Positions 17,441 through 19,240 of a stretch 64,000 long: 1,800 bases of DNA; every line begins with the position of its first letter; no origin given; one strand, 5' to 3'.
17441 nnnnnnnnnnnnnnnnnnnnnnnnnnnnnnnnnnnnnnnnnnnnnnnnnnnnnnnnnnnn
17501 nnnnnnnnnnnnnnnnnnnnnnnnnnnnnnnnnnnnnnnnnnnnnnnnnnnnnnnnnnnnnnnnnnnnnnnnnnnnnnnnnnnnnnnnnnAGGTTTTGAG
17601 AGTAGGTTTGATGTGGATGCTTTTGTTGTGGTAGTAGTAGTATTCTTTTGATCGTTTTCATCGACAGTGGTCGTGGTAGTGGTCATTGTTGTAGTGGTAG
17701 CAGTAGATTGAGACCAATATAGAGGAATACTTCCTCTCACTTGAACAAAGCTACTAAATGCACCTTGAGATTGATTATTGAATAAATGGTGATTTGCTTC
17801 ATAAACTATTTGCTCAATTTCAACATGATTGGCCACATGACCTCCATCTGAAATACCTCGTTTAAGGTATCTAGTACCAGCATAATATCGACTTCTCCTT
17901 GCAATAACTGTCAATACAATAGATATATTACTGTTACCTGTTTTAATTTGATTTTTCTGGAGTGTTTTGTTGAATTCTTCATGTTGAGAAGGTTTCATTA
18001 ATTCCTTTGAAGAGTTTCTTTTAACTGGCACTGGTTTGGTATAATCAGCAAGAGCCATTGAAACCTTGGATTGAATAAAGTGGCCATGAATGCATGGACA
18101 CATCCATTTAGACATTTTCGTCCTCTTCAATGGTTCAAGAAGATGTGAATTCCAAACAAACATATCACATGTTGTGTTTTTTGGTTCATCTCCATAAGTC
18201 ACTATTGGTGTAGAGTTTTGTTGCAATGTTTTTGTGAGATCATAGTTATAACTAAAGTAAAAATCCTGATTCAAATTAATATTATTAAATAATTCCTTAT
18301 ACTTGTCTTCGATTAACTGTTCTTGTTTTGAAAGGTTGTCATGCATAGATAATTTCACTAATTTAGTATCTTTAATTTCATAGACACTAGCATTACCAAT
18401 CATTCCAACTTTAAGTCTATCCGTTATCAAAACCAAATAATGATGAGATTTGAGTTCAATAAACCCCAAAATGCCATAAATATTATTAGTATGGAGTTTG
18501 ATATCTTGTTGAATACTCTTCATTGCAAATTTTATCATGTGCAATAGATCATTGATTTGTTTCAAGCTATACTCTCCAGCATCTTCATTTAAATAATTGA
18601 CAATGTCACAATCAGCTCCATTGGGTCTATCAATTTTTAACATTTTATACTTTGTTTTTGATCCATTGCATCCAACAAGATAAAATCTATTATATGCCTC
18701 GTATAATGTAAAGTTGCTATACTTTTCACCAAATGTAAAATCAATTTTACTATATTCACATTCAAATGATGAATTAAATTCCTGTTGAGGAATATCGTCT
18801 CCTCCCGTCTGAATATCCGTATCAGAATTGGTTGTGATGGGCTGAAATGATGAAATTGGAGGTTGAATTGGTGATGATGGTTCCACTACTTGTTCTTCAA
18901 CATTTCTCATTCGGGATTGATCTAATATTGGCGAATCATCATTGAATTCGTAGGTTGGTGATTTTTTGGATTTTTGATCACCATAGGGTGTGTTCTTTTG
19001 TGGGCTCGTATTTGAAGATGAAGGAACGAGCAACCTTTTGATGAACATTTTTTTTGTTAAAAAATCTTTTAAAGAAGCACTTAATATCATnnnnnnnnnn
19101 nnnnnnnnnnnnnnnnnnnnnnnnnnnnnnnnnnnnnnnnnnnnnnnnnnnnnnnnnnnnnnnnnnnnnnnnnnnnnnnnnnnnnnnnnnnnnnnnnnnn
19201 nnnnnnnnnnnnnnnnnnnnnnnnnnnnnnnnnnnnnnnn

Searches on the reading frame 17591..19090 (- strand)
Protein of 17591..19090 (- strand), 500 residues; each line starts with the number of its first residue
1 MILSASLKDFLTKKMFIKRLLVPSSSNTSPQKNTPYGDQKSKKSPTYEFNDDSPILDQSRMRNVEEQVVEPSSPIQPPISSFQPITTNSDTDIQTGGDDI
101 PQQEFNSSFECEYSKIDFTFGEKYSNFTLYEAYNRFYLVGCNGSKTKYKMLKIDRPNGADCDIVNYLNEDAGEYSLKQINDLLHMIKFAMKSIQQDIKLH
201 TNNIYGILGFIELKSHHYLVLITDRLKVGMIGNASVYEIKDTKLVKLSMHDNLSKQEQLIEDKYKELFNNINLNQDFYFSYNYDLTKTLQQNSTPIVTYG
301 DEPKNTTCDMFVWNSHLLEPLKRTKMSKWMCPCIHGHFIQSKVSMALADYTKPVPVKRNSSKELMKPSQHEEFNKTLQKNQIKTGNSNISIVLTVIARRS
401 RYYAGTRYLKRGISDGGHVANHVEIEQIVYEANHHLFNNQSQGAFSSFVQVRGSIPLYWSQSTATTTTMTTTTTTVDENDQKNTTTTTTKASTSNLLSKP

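Call 18: search_protein_families(library=pfam, proteins=[window:17591-19090:-], max_evalue=0.01)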
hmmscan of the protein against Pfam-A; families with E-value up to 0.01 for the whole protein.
window:17591-19090:- (500 aa): 1 family
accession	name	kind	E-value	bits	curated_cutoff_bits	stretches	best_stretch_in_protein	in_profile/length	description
PF02383.23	Syja_N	-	5.4e-64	216.9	27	1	205-481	1-238/305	SacI homology domain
